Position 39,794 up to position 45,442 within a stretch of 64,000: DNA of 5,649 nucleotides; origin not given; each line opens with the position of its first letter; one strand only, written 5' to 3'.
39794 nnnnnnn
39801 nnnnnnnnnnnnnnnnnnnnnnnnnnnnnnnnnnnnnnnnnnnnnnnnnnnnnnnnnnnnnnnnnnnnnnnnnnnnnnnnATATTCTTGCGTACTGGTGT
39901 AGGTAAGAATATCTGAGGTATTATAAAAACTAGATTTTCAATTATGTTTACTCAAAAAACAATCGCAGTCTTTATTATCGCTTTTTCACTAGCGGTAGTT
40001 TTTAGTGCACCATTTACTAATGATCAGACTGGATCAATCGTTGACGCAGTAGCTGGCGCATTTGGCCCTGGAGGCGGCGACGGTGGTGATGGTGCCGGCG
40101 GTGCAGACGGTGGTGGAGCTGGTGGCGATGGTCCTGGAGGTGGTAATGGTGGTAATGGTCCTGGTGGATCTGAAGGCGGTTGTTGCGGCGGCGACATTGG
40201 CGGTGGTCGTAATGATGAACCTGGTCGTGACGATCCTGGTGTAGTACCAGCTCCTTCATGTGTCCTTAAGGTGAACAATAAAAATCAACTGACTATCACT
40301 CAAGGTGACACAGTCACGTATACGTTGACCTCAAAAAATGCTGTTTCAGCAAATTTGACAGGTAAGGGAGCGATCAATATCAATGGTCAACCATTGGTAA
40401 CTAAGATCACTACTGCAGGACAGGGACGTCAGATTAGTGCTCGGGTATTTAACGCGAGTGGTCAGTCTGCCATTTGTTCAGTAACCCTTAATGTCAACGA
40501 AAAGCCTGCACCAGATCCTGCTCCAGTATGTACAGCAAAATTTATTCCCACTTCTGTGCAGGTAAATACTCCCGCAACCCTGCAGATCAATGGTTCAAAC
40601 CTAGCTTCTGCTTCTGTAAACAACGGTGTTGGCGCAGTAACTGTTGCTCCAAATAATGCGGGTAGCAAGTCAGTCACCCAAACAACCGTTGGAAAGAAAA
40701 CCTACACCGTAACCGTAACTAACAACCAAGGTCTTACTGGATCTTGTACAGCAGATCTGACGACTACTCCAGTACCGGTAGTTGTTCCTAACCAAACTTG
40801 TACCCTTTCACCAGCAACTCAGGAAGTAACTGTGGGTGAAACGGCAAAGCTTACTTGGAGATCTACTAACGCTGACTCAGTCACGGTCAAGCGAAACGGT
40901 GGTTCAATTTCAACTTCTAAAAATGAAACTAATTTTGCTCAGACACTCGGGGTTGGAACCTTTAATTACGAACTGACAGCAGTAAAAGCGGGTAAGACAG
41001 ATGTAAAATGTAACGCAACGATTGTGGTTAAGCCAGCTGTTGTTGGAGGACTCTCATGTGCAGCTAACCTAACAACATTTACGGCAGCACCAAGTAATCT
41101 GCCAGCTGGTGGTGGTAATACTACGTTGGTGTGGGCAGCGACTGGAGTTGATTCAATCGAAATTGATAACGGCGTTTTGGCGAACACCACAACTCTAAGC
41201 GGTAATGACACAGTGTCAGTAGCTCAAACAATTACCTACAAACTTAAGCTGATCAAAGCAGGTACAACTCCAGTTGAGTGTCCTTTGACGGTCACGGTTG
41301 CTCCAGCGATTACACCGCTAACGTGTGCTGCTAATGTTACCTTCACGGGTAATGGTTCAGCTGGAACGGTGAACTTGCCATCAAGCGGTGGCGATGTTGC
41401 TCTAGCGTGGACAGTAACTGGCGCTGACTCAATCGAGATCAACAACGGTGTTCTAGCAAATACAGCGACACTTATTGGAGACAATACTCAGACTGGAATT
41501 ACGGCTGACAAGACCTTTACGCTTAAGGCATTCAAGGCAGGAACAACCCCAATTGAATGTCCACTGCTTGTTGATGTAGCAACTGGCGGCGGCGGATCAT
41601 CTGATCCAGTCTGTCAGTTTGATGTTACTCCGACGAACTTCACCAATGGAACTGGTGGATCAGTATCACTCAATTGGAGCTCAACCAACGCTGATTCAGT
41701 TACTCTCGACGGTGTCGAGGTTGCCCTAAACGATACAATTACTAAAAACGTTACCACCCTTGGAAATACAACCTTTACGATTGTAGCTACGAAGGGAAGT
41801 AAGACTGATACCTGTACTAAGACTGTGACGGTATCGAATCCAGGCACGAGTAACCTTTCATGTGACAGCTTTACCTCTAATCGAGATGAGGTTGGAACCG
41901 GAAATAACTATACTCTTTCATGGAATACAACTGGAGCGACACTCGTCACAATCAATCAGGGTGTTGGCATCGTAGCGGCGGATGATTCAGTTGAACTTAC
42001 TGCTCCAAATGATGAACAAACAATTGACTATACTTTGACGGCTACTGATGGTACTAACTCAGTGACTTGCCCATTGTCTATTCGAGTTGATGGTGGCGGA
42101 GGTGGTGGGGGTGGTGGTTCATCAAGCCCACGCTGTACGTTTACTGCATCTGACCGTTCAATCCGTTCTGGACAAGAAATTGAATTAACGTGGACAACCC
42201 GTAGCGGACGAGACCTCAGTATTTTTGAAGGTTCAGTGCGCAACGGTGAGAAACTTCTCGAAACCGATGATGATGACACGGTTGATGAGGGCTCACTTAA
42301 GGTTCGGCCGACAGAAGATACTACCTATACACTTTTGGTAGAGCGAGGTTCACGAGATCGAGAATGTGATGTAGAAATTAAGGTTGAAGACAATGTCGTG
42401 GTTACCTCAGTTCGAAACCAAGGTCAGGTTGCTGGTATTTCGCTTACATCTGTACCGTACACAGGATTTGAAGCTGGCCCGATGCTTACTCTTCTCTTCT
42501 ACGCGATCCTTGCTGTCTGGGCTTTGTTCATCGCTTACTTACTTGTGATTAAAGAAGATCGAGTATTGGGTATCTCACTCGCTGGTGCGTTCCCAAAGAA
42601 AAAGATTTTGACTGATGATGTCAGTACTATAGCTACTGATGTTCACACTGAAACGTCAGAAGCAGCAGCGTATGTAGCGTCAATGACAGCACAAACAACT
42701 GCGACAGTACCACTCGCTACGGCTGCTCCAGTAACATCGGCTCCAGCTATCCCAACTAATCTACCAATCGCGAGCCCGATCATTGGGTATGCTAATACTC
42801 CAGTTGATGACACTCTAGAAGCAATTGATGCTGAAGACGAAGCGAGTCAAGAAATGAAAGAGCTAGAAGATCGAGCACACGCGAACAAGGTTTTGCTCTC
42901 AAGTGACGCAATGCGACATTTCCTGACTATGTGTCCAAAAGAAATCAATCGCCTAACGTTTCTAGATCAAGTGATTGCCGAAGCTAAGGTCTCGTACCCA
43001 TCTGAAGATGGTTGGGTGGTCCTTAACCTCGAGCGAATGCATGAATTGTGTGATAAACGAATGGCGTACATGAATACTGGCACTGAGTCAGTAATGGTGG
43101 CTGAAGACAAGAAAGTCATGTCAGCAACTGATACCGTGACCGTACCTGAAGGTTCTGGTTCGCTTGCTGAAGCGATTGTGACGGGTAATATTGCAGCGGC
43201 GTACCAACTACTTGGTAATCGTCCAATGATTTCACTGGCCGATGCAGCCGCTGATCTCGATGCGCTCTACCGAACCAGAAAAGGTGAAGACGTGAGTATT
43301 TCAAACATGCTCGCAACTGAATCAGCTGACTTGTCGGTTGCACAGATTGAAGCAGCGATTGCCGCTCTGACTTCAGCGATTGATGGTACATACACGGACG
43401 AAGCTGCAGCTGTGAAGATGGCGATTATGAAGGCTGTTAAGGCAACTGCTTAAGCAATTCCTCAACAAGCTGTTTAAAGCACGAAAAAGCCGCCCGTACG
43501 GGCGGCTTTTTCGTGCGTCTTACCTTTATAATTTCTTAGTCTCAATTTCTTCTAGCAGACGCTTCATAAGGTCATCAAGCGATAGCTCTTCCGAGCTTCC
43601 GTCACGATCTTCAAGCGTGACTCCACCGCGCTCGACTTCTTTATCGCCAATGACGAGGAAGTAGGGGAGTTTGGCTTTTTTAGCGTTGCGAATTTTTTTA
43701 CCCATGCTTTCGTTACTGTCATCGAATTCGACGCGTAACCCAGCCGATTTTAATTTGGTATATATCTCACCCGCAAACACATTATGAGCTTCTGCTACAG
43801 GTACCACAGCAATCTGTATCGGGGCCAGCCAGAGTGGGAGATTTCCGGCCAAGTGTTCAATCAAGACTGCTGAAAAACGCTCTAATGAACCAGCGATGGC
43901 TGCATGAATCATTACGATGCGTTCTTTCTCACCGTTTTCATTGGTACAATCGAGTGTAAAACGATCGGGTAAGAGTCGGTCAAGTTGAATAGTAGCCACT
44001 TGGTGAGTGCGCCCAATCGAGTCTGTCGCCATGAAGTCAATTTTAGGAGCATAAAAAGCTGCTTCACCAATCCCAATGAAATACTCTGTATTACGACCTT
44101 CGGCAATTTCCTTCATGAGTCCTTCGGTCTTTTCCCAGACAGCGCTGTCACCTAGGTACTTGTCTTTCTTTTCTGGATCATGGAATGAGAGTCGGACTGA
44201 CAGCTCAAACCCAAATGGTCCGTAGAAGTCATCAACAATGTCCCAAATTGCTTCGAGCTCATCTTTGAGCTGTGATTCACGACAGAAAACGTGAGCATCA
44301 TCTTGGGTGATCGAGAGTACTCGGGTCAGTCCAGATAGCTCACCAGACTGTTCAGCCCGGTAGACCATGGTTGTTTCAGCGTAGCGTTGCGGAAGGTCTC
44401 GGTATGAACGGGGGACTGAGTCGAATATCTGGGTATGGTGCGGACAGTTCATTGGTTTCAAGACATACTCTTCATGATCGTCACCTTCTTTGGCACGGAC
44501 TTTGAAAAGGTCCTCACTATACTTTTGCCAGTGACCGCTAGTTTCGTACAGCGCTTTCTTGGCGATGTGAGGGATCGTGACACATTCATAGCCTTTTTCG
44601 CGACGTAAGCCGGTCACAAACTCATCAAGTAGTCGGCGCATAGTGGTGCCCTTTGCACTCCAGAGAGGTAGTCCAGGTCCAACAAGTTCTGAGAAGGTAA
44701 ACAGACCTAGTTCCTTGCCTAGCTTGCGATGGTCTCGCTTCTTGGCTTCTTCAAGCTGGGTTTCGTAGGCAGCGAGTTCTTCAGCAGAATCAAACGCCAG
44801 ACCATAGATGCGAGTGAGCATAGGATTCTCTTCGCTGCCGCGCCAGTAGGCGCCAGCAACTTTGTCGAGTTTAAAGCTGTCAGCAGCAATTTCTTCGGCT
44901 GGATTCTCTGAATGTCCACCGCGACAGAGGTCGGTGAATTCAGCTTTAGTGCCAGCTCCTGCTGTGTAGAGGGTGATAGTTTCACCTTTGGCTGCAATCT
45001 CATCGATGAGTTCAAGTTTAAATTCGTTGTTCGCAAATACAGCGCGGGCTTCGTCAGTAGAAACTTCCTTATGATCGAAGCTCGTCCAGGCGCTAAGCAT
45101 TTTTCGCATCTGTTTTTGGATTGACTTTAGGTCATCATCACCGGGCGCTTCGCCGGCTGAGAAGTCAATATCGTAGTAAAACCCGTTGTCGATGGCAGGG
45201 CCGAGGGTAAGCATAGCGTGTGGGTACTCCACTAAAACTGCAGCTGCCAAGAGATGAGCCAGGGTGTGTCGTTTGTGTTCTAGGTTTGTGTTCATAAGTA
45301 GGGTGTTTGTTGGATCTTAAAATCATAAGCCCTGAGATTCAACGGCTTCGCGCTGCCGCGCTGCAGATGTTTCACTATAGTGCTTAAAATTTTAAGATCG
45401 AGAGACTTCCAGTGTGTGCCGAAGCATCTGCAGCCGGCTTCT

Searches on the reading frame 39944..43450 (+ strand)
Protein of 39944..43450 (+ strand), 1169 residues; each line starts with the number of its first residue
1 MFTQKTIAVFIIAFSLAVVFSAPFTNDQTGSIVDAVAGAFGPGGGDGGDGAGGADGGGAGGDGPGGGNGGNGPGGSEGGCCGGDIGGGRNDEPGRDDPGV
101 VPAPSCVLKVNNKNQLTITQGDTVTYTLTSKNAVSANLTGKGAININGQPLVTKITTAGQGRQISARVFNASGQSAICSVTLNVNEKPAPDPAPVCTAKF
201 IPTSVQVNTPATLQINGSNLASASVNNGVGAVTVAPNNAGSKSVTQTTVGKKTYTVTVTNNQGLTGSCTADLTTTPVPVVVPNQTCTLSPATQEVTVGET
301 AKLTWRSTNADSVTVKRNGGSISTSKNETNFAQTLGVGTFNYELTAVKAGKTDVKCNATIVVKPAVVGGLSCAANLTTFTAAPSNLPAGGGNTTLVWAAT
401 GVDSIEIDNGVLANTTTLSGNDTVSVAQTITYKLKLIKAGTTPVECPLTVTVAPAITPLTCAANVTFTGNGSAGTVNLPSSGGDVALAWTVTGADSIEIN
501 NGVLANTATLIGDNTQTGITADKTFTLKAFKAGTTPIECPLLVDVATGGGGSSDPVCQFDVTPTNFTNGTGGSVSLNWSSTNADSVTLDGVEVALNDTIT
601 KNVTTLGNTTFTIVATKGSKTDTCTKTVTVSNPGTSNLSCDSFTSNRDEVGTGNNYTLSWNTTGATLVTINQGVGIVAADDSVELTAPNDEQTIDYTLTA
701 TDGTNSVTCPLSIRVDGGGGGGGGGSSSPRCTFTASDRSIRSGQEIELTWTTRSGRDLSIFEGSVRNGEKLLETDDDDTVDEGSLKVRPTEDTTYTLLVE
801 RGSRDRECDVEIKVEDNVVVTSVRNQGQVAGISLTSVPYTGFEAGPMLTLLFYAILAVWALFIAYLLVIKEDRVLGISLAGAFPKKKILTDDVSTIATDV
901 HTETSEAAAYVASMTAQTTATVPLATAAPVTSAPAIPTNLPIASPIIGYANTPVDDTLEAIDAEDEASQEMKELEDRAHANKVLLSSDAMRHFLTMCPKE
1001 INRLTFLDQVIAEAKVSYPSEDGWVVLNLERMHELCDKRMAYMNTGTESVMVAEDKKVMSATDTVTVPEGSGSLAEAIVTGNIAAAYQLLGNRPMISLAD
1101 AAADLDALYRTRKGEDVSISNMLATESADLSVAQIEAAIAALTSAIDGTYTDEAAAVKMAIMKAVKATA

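Call 58: find_encoding_contigs(protein=window:39944-43450:+, flank=1000, max_places=2)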
Protein window:39944-43450:+ (1169 aa): no gene with exactly this product is on record in the collection.

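Call 66: search_protein_families(library=pfam, proteins=[window:39944-43450:+], max_evalue=0.00001)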
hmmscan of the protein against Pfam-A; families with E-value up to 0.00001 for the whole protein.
window:39944-43450:+ (1169 aa): 0 families

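Call 92: search_protein_families(library=pfam, proteins=[window:39944-43450:+], max_evalue=0.01)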
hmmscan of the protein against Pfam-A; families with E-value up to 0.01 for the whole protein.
window:39944-43450:+ (1169 aa): 0 families

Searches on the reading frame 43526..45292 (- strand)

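Call 66: search_protein_families(library=pfam, proteins=[window:43526-45292:-], max_evalue=0.00001)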
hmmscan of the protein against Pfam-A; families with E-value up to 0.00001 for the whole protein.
window:43526-45292:- (588 aa): 2 families
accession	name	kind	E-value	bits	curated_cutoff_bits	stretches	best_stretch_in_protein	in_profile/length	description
PF00587.30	tRNA-synt_2b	-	4.3e-43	147.9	29.3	1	271-480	6-178/179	tRNA synthetase class II core domain (G, H, P, S and T)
PF03129.25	HGTP_anticodon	-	2.4e-23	82.6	21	1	493-581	1-93/94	Anticodon binding domain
